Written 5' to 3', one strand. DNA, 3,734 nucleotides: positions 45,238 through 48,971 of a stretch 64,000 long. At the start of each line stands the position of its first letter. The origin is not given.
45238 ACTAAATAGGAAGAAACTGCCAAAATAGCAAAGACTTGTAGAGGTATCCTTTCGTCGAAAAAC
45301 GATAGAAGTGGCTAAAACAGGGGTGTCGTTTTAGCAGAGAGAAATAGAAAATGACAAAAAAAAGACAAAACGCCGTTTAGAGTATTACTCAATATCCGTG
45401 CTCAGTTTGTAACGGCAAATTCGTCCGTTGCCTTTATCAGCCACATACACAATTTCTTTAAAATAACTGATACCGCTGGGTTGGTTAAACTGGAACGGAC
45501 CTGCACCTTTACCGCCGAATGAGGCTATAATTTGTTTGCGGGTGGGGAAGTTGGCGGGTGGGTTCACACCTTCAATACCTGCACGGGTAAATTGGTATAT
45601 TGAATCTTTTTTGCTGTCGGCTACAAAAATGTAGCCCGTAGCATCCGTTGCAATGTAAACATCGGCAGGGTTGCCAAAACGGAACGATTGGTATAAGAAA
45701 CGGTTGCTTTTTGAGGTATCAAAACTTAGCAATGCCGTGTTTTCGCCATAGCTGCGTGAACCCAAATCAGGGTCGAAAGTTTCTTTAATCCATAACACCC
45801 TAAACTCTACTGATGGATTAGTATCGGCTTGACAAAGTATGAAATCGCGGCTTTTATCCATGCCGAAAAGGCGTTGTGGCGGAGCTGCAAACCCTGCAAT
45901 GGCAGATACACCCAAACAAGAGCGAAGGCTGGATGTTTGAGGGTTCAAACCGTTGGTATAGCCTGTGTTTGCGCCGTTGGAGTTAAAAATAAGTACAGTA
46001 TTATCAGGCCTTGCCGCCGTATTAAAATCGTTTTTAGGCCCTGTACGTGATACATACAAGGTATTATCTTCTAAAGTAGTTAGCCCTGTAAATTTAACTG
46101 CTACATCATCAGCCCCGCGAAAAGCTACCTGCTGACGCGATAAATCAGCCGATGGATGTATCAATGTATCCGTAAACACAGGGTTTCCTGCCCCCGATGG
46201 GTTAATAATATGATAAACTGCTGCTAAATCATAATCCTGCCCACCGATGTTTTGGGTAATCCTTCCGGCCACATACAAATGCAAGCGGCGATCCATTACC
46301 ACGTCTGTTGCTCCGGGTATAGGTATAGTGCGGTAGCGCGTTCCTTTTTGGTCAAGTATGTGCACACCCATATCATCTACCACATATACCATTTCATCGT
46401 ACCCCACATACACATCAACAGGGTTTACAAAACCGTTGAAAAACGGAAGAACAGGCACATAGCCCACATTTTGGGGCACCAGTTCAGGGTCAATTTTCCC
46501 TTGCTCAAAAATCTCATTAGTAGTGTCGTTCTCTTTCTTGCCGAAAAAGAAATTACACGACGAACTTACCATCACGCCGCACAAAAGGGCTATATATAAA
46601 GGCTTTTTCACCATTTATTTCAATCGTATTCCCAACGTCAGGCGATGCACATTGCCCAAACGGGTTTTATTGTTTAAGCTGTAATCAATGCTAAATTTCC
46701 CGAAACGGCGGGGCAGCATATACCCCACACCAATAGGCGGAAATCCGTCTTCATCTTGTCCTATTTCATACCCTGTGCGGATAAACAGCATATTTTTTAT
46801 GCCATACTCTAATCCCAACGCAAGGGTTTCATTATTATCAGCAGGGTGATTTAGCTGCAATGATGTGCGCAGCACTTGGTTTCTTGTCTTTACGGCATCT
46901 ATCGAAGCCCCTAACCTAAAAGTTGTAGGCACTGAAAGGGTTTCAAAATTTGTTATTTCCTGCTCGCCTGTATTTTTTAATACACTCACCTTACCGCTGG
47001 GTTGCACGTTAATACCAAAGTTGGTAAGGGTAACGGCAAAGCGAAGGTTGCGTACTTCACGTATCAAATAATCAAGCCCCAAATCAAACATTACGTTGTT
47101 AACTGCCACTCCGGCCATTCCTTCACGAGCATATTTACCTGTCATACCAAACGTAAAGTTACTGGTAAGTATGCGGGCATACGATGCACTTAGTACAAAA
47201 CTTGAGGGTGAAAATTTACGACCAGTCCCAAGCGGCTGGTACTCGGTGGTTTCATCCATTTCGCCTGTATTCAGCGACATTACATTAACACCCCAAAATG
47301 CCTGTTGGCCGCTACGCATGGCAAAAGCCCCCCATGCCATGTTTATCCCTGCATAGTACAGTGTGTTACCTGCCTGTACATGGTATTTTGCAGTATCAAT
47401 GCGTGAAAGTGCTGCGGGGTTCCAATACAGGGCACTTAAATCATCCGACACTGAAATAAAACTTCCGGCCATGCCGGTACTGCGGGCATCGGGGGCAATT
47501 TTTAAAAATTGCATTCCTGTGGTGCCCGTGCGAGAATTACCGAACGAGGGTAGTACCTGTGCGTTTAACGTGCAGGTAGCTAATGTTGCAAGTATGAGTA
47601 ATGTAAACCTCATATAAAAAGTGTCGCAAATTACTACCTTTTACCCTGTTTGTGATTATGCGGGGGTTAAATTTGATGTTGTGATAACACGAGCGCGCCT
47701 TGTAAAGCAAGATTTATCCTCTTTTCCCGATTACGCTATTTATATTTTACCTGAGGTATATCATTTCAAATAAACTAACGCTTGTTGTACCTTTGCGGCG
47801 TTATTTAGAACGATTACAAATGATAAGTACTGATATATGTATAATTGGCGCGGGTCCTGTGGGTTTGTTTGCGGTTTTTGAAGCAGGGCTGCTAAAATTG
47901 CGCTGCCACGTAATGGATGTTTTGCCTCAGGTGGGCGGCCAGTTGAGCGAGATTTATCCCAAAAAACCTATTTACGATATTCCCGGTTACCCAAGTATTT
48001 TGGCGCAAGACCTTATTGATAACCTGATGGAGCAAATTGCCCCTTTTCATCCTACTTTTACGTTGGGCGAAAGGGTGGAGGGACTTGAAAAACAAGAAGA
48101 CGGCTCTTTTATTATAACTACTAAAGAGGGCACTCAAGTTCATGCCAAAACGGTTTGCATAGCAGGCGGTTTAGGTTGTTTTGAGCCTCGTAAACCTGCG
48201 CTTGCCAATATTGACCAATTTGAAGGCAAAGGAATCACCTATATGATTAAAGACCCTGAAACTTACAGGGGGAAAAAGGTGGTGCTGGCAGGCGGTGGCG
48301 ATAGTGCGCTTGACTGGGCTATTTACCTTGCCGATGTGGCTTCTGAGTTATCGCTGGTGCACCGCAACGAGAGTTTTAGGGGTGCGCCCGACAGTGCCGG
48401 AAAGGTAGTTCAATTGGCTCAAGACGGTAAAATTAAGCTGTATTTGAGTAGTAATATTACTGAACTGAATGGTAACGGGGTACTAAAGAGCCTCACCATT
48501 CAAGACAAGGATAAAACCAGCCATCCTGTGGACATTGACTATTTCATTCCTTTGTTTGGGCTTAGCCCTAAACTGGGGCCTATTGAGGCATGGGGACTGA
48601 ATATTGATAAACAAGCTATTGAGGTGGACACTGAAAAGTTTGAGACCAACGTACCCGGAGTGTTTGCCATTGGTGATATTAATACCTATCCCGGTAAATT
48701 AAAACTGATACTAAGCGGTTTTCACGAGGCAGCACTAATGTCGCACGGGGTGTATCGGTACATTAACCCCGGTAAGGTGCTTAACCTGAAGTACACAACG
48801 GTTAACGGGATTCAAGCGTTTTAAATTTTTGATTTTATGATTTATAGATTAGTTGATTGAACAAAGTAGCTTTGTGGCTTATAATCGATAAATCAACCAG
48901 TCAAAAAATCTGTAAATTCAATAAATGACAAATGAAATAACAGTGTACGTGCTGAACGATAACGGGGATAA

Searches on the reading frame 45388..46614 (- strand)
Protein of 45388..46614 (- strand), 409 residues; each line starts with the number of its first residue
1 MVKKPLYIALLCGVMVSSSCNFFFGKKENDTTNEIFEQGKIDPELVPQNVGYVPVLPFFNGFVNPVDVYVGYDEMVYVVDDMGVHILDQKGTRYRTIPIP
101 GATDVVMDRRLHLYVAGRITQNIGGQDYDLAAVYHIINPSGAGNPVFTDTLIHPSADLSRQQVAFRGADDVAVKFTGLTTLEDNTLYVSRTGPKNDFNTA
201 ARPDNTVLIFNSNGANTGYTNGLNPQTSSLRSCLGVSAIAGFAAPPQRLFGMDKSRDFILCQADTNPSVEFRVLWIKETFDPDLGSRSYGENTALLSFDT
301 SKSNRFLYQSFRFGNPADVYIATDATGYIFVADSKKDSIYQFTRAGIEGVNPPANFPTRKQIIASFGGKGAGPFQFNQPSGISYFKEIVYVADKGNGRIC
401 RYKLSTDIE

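Call 62: search_protein_families(library=pfam, proteins=[window:45388-46614:-], max_evalue=0.001)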
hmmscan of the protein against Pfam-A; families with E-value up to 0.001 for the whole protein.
window:45388-46614:- (409 aa): 1 family
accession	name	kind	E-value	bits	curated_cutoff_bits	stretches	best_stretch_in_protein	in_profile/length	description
PF01436.27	NHL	-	6.2e-06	26.4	20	0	376-402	1-28/28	NHL repeat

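Call 64: search_protein_families(library=ncbifam, proteins=[window:45388-46614:-], max_evalue=0.01)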
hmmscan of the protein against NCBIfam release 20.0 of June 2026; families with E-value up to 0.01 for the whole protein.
window:45388-46614:- (409 aa): 0 families

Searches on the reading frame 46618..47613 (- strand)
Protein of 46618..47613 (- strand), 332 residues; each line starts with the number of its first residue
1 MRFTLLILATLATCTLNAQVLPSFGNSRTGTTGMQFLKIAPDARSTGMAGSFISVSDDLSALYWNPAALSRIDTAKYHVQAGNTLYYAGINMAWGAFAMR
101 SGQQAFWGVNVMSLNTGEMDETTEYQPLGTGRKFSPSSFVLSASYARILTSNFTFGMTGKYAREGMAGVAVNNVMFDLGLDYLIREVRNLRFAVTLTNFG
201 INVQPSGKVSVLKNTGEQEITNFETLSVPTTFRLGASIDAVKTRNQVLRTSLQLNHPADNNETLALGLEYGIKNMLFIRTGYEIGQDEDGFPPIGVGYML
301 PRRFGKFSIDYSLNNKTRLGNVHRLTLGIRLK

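Call 62: search_protein_families(library=pfam, proteins=[window:46618-47613:-], max_evalue=0.001)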
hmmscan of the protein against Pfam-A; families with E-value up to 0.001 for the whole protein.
window:46618-47613:- (332 aa): 2 families
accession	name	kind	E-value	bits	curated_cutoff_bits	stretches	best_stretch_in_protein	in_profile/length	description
PF19572.5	PorV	-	1.8e-08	34.6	27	1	26-166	5-146/243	Type IX secretion system protein PorV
PF03349.22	Toluene_X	-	9.9e-06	24.7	29.7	0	46-157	23-110/421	Outer membrane protein transport protein (OMPP1/FadL/TodX)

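Call 64: search_protein_families(library=ncbifam, proteins=[window:46618-47613:-], max_evalue=0.01)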
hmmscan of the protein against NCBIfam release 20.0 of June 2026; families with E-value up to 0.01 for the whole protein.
window:46618-47613:- (332 aa): 5 families
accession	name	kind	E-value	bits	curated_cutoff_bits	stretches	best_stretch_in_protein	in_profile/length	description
NF033709.1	PorV_fam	subfamily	8.1e-52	176.8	90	1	31-330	1-325/326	PorV/PorQ family protein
NF033711.1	T9SS_PorQ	equivalog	1.5e-23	83.4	220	1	25-204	17-192/335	type IX secretion system protein PorQ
NF033710.1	T9SS_OM_PorV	equivalog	3.6e-21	75.8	250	1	16-255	13-246/367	type IX secretion system outer membrane channel protein PorV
NF052325.1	PorVQ2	equivalog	1.8e-15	56.7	325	1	33-166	26-167/354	putative type IX sorting system protein PorV2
NF053685.1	BamG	equivalog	0.00026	20.2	250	0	43-82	23-62/397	BamG family beta-barrel-assembly machinery protein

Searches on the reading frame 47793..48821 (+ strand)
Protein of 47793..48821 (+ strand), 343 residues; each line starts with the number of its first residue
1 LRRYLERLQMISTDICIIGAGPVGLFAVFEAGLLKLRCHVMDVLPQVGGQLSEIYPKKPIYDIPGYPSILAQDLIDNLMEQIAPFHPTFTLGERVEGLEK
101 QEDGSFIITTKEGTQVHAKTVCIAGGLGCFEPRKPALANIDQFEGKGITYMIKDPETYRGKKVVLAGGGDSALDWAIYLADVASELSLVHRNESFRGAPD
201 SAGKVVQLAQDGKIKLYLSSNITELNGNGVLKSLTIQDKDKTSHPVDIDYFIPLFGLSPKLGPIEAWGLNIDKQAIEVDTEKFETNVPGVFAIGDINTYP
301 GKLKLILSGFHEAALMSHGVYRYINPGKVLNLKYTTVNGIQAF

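Call 64: search_protein_families(library=ncbifam, proteins=[window:47793-48821:+], max_evalue=0.01)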
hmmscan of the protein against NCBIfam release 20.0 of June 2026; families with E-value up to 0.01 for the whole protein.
window:47793-48821:+ (343 aa): 45 families (the best 25 are shown)
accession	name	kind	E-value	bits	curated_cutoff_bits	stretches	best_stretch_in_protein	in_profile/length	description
TIGR01292.1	TRX_reduct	equivalog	1.2e-43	149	343.45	1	14-298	2-276/300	thioredoxin-disulfide reductase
TIGR04018.1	Bthiol_YpdA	hypoth_equivalog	1.1e-24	86.9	339.9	1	93-297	91-289/316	YpdA family putative bacillithiol disulfide reductase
TIGR03143.1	AhpF_homolog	hypoth_equivalog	3.5e-24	85.3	687.65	1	14-325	6-309/555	putative alkyl hydroperoxide reductase F subunit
TIGR03140.1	AhpF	equivalog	3.5e-21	75.3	502.9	1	12-309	212-499/515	alkyl hydroperoxide reductase subunit F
NF007614.0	PRK10262.1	equivalog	1.9e-17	63.4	644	1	14-297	8-289/321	thioredoxin-disulfide reductase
TIGR01350.1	lipoamide_DH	equivalog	3.4e-14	52.4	408.8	1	106-298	119-310/461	dihydrolipoyl dehydrogenase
NF004776.0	PRK06116.1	equivalog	1.8e-11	43.7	480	1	160-298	167-306/450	glutathione-disulfide reductase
NF004943.0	PRK06292.2-1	equivalog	2.9e-10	39.5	432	1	109-317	121-321/456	dihydrolipoyl dehydrogenase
NF009409.0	PRK12770.1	subfamily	1.8e-09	37.1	343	1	148-312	160-342/360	putative glutamate synthase subunit beta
NF003585.0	PRK05249.1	equivalog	2.3e-09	36.4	465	0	264-301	280-317/464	Si-specific NAD(P)(+) transhydrogenase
TIGR03385.1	CoA_CoA_reduc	equivalog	1.7e-08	33.7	578.8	1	159-298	148-284/439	CoA-disulfide reductase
TIGR02053.1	MerA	equivalog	2.1e-08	33.6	454.45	1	108-298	119-309/465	mercury(II) reductase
NF004991.0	PRK06370.1-3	subfamily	2.9e-08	32.7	620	1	112-297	159-342/509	FAD-containing oxidoreductase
NF004945.0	PRK06292.2-3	equivalog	4.9e-08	32.3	494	1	160-297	171-305/457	dihydrolipoyl dehydrogenase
NF009410.0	PRK12771.1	subfamily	5.8e-08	31.8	516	1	14-299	140-423/566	NAD(P)-binding protein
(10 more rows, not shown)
